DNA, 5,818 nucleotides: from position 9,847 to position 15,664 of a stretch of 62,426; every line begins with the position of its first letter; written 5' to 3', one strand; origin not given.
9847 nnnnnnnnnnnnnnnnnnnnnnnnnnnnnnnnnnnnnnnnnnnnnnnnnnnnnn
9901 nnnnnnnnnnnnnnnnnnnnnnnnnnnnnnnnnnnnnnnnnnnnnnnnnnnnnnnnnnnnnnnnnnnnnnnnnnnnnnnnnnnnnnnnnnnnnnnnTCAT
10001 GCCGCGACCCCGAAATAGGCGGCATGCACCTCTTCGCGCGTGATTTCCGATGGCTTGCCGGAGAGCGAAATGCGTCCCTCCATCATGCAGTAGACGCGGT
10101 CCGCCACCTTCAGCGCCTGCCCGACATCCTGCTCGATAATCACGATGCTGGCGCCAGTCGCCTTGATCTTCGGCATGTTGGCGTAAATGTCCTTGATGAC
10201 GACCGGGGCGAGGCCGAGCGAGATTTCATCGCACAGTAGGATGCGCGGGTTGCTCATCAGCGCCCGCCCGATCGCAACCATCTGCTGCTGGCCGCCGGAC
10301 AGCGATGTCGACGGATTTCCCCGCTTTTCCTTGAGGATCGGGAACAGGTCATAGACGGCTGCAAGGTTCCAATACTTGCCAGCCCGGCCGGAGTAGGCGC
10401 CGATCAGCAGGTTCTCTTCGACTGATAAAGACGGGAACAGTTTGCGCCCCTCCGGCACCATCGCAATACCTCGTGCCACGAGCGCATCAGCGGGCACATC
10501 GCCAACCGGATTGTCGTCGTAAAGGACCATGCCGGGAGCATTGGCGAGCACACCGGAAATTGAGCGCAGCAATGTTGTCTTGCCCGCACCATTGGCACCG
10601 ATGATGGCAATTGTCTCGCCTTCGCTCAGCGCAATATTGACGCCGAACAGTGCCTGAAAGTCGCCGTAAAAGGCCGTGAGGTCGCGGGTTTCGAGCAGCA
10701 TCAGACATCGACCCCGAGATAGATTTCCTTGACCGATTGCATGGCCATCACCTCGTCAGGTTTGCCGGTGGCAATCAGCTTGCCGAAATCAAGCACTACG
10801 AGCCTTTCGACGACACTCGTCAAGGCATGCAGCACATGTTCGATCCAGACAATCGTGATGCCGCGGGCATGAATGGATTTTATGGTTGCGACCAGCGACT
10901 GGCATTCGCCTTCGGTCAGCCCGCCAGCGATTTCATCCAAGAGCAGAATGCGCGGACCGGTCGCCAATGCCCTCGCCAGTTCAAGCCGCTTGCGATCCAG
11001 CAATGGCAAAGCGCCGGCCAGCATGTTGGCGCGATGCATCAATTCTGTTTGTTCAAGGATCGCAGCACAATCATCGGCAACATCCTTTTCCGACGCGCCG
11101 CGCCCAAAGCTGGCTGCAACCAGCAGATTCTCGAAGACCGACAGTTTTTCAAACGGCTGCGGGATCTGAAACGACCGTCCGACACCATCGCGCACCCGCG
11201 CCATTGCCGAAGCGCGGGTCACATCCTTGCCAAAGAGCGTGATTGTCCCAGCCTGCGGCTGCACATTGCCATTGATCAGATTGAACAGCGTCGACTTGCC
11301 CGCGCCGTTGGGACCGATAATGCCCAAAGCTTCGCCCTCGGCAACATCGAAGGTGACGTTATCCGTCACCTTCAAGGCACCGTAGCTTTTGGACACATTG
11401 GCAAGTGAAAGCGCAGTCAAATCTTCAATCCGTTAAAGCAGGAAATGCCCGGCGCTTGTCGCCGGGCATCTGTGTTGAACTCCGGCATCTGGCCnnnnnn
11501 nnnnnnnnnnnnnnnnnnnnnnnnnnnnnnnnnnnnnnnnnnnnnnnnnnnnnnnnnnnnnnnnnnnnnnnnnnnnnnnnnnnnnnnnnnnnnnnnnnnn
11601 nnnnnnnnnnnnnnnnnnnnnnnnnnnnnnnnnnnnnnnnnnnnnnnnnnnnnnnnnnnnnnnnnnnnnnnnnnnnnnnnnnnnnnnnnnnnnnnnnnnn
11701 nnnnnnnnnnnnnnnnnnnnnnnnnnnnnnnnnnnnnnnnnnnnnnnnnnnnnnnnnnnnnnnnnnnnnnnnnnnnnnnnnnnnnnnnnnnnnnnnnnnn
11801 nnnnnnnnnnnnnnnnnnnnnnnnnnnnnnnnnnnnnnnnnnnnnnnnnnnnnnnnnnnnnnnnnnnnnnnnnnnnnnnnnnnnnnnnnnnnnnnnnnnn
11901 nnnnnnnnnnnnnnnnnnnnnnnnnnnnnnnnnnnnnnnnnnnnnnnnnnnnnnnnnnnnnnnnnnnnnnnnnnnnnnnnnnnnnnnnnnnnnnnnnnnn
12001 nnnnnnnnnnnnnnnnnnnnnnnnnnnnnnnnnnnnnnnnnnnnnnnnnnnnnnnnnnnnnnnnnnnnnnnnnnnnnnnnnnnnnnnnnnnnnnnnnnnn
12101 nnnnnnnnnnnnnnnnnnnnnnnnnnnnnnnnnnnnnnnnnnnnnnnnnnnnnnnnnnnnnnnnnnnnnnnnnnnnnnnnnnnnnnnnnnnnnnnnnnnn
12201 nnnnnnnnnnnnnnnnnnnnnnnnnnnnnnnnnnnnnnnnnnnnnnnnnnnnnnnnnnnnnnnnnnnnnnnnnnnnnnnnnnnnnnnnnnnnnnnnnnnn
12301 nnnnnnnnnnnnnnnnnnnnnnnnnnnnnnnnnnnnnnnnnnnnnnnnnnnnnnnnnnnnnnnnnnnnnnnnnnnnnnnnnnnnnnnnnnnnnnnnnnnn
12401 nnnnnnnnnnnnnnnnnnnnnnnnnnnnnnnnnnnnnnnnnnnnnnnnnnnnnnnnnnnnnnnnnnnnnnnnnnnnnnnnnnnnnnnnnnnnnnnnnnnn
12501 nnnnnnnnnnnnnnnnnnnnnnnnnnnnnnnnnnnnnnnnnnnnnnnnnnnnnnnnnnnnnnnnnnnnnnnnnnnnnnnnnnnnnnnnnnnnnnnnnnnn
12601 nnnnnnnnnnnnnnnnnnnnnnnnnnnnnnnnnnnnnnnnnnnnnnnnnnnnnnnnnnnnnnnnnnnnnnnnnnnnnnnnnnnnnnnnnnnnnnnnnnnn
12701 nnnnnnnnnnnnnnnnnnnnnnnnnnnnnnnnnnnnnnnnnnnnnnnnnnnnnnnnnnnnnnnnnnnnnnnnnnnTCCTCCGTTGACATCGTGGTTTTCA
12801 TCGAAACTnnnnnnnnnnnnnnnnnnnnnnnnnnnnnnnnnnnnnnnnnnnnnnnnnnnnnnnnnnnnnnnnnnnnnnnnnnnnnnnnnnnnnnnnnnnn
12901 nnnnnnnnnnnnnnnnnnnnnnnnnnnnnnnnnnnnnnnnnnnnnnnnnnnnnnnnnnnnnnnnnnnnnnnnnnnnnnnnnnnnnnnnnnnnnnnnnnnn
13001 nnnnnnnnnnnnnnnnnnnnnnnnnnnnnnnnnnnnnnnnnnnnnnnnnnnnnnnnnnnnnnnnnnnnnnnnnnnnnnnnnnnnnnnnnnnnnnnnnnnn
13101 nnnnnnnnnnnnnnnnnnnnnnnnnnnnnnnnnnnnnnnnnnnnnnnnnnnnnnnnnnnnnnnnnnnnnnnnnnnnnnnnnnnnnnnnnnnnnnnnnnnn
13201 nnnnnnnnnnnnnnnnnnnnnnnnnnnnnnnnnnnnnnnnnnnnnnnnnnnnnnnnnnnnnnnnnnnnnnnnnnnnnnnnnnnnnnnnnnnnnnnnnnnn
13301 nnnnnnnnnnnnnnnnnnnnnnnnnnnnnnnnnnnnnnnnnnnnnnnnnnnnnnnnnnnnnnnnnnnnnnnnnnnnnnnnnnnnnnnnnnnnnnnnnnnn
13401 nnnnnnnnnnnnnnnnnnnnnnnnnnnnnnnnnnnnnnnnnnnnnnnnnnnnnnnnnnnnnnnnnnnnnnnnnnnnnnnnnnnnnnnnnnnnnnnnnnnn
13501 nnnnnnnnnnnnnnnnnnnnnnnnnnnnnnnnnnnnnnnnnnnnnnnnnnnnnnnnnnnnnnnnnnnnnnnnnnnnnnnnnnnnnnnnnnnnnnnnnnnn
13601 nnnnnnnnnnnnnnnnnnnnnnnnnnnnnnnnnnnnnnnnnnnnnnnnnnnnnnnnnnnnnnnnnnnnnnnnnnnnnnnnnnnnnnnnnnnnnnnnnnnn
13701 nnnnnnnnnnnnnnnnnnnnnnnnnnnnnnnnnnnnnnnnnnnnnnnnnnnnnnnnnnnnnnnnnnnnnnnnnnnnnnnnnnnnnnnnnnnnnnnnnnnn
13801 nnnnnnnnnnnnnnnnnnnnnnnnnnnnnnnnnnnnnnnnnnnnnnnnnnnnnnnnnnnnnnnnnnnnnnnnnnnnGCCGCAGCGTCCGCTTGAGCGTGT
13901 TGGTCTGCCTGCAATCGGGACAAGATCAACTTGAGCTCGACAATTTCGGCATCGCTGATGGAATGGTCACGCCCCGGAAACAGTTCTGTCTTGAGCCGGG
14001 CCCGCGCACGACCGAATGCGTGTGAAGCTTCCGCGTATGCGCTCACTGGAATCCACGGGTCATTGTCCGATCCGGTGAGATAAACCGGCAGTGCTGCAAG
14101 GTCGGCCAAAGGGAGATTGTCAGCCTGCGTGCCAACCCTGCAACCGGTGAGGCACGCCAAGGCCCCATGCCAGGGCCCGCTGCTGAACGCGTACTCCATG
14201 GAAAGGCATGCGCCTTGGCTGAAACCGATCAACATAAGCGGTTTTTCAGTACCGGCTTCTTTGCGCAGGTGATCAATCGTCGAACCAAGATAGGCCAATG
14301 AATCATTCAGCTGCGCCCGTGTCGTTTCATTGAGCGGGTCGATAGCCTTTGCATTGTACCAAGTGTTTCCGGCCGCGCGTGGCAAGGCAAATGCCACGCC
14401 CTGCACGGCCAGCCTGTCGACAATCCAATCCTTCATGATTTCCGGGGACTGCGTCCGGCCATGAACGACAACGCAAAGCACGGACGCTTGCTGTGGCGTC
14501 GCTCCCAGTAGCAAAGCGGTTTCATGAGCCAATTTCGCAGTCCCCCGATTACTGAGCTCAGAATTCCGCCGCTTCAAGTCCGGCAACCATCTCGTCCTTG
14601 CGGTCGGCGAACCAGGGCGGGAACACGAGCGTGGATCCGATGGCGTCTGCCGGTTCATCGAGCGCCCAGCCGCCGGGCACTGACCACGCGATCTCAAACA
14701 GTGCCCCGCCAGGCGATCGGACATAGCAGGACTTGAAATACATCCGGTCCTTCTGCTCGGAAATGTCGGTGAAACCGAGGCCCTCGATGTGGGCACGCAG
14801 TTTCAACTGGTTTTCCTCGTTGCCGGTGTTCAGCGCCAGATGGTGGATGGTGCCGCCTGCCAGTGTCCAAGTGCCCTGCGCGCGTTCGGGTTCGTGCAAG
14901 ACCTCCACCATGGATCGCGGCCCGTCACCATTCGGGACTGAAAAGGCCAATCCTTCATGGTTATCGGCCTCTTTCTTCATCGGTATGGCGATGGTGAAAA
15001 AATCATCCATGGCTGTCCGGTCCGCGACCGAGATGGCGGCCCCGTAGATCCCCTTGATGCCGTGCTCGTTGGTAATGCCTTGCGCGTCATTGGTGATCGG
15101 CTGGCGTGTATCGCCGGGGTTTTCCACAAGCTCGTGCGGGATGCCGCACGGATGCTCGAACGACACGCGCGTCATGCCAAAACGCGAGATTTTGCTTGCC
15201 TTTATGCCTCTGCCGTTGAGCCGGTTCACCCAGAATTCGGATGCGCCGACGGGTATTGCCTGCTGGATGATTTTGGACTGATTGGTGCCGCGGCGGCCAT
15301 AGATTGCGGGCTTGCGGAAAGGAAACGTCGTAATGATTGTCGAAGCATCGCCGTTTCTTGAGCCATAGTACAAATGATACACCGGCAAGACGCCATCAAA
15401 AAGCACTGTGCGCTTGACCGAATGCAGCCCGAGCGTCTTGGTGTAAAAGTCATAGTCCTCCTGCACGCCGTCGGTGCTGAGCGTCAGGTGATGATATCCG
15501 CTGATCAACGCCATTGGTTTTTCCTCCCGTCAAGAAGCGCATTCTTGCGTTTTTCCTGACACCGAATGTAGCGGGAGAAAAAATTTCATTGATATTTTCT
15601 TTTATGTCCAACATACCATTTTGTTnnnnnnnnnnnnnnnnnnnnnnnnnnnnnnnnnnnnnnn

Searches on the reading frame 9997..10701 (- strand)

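Call 9: search_protein_families(library=pfam, proteins=[window:9997-10701:-])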
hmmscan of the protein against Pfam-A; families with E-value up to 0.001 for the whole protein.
window:9997-10701:- (234 aa): 6 families
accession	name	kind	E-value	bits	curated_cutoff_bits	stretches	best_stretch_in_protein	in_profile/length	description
PF00005.33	ABC_tran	-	1.8e-29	103.6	25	1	20-159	3-134/137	ABC transporter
PF13304.12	AAA_21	-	1.5e-06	28.9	27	1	32-51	3-22/304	AAA domain, putative AbiEii toxin, Type IV TA system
PF02463.25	SMC_N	-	0.0003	20.7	40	0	29-54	25-50/220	RecF/RecN/SMC N terminal domain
PF13555.12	AAA_29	-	0.00035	20.7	27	1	23-55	17-49/61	P-loop containing region of AAA domain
PF09818.15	ABC_ATPase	-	0.00043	19.8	23.2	0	177-211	216-251/283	P-loop domain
PF13476.12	AAA_23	-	0.00044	21.4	27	1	23-52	15-43/201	AAA domain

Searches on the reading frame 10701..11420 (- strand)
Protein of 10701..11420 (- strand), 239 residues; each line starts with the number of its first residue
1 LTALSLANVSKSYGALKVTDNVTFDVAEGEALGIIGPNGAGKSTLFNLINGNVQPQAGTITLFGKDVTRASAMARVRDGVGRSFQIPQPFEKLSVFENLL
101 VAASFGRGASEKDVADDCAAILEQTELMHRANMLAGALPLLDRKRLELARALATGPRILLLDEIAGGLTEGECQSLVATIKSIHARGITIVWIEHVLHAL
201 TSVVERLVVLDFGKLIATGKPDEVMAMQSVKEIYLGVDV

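Call 9: search_protein_families(library=pfam, proteins=[window:10701-11420:-])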
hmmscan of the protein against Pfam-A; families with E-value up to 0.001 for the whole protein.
window:10701-11420:- (239 aa): 3 families
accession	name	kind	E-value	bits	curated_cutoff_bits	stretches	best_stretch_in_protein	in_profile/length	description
PF00005.33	ABC_tran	-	1.6e-28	100.5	25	1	20-163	2-134/137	ABC transporter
PF12399.14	BCA_ABC_TP_C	-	2.9e-06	27.2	25.5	1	214-238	1-25/27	Branched-chain amino acid ATP-binding cassette transporter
PF03193.22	RsgA_GTPase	-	0.00039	20.7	30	1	29-78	106-158/174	RsgA GTPase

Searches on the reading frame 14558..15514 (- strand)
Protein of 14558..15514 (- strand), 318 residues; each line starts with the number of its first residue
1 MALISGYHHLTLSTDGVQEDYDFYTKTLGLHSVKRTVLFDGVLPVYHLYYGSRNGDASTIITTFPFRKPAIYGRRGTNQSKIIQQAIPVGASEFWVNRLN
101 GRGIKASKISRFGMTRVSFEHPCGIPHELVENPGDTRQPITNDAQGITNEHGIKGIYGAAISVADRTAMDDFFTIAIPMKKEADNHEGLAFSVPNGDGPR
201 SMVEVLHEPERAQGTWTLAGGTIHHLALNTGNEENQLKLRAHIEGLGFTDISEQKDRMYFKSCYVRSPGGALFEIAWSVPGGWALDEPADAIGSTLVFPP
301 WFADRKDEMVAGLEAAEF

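Call 6: search_protein_families(library=pfam, proteins=[window:14558-15514:-], max_evalue=0.01)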
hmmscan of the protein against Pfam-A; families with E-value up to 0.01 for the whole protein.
window:14558-15514:- (318 aa): 1 family
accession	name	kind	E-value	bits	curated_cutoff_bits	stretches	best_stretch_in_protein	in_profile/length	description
PF00903.31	Glyoxalase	-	4.2e-07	30.8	20.6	1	7-125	2-117/121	Glyoxalase/Bleomycin resistance protein/Dioxygenase superfamily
